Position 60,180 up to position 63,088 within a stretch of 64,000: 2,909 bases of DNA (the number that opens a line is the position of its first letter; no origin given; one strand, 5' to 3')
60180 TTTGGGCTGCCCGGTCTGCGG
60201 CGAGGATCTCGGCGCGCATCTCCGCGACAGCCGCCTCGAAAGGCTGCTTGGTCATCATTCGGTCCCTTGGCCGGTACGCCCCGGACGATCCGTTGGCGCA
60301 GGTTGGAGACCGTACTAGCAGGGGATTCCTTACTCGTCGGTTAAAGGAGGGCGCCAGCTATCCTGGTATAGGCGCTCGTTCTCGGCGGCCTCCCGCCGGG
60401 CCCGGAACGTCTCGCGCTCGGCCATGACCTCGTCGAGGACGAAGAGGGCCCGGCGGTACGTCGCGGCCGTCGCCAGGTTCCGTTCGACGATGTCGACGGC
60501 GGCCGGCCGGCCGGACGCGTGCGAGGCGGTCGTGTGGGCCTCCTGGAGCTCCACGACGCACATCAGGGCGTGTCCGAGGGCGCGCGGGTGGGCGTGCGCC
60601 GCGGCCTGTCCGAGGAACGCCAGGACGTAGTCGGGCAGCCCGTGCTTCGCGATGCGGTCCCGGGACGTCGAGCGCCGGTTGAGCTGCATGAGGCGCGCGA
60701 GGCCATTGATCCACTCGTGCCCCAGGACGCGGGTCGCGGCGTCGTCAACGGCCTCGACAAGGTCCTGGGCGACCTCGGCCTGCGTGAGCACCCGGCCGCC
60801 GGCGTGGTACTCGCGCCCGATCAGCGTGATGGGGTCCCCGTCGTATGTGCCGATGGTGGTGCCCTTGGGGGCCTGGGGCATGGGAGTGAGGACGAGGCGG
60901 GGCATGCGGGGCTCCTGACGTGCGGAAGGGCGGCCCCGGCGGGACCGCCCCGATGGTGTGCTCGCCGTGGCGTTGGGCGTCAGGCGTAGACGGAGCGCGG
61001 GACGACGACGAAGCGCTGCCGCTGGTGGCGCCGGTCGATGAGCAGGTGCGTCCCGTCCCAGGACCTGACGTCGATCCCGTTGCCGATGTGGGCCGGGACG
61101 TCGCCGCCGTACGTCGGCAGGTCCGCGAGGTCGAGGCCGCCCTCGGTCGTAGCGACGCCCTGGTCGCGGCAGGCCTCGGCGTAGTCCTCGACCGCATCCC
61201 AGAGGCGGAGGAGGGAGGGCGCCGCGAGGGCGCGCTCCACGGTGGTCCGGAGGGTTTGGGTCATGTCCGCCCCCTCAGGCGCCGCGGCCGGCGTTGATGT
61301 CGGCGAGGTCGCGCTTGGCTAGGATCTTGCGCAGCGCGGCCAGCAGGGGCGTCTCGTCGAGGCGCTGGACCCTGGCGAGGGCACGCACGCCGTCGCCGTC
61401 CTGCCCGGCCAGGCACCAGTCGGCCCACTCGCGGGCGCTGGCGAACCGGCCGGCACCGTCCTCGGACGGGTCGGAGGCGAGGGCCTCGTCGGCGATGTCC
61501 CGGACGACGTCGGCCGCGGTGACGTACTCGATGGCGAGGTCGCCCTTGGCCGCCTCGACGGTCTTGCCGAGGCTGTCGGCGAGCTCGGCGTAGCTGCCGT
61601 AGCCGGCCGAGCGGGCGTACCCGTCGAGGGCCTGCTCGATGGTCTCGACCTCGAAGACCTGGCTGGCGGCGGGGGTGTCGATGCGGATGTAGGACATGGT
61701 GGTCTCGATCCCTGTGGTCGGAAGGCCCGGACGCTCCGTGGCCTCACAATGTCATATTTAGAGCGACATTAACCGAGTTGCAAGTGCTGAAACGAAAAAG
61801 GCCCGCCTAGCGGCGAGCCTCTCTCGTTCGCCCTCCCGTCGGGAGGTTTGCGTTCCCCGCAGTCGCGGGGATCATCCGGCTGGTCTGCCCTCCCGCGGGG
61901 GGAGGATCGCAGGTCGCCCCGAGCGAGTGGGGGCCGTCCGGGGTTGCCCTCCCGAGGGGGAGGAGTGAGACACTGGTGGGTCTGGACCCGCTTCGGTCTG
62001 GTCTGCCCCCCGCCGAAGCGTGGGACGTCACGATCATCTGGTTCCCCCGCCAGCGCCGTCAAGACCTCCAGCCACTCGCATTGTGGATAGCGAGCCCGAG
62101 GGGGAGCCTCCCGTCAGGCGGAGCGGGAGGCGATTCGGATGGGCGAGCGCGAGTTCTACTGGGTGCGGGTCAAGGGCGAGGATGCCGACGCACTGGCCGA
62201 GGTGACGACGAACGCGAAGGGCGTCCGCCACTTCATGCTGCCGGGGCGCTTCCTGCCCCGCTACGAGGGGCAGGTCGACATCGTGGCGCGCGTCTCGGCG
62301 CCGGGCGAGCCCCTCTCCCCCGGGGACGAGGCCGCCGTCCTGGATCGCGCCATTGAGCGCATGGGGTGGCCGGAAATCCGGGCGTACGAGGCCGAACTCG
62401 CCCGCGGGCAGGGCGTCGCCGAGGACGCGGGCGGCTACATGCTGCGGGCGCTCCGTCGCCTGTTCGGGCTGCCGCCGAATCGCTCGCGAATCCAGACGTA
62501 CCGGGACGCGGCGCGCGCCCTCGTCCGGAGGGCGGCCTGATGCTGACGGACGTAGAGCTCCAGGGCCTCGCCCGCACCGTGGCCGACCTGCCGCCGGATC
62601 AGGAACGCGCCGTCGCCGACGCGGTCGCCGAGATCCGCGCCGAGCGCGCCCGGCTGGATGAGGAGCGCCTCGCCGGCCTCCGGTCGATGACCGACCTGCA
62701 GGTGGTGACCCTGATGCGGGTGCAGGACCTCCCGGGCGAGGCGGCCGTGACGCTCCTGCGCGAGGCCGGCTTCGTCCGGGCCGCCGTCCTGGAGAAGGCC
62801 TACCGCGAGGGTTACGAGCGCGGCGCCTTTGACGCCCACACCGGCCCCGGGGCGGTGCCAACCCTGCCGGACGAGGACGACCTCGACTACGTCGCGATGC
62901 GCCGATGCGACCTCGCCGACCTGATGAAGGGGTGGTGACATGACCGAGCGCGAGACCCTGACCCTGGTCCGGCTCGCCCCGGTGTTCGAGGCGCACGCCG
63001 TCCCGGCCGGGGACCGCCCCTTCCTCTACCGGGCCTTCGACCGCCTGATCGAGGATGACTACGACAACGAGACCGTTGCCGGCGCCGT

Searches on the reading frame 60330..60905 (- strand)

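Call 39: search_protein_families(library=pfam, proteins=[window:60330-60905:-], max_evalue=0.05)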
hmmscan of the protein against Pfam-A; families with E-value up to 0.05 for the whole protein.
window:60330-60905:- (191 aa): 1 family
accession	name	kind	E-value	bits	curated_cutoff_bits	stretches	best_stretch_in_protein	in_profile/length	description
PF02843.22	GARS_C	-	0.045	14.5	34.8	0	32-65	47-80/92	Phosphoribosylglycinamide synthetase, C domain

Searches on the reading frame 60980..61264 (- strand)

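Call 39: search_protein_families(library=pfam, proteins=[window:60980-61264:-], max_evalue=0.05)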
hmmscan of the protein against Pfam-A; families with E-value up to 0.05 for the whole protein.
window:60980-61264:- (94 aa): 0 families

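Call 94: search_protein_families(library=pfam, proteins=[window:60980-61264:-], max_evalue=1)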
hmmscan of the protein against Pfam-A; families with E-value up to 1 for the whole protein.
window:60980-61264:- (94 aa): 1 family
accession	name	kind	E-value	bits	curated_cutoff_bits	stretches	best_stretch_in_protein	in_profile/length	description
PF18154.6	pPIWI_RE_REase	-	0.15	12.5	26.1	1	63-92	40-76/117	REase associating with pPIWI_RE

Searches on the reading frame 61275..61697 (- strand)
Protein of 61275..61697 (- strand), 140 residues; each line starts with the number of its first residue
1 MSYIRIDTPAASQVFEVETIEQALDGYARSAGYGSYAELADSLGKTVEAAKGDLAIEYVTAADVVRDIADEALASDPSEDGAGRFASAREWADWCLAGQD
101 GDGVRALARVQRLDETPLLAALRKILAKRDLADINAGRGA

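Call 39: search_protein_families(library=pfam, proteins=[window:61275-61697:-], max_evalue=0.05)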
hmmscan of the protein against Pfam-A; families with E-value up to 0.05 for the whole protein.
window:61275-61697:- (140 aa): 0 families

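Call 55: search_protein_families(library=phrogs, proteins=[window:61275-61697:-], max_evalue=0.05)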
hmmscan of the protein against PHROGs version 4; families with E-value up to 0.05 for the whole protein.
window:61275-61697:- (140 aa): 1 family
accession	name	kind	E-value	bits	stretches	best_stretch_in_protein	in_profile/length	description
phrog_25567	-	unknown function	0.05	14.5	0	83-134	21-72/115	-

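Call 94: search_protein_families(library=pfam, proteins=[window:61275-61697:-], max_evalue=1)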
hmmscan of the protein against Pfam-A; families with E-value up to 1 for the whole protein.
window:61275-61697:- (140 aa): 0 families

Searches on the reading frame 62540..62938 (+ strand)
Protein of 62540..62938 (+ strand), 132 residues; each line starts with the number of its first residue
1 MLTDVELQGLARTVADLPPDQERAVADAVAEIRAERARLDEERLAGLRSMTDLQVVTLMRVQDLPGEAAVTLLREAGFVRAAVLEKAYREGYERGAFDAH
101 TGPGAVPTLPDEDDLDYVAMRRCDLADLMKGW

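Call 39: search_protein_families(library=pfam, proteins=[window:62540-62938:+], max_evalue=0.05)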
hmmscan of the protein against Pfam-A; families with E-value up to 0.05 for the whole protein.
window:62540-62938:+ (132 aa): 0 families

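Call 55: search_protein_families(library=phrogs, proteins=[window:62540-62938:+], max_evalue=0.05)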
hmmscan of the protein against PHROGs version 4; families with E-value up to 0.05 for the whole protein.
window:62540-62938:+ (132 aa): 1 family
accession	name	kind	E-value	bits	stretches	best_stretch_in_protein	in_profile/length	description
phrog_11692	-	unknown function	0.043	15.3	0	24-46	21-43/63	-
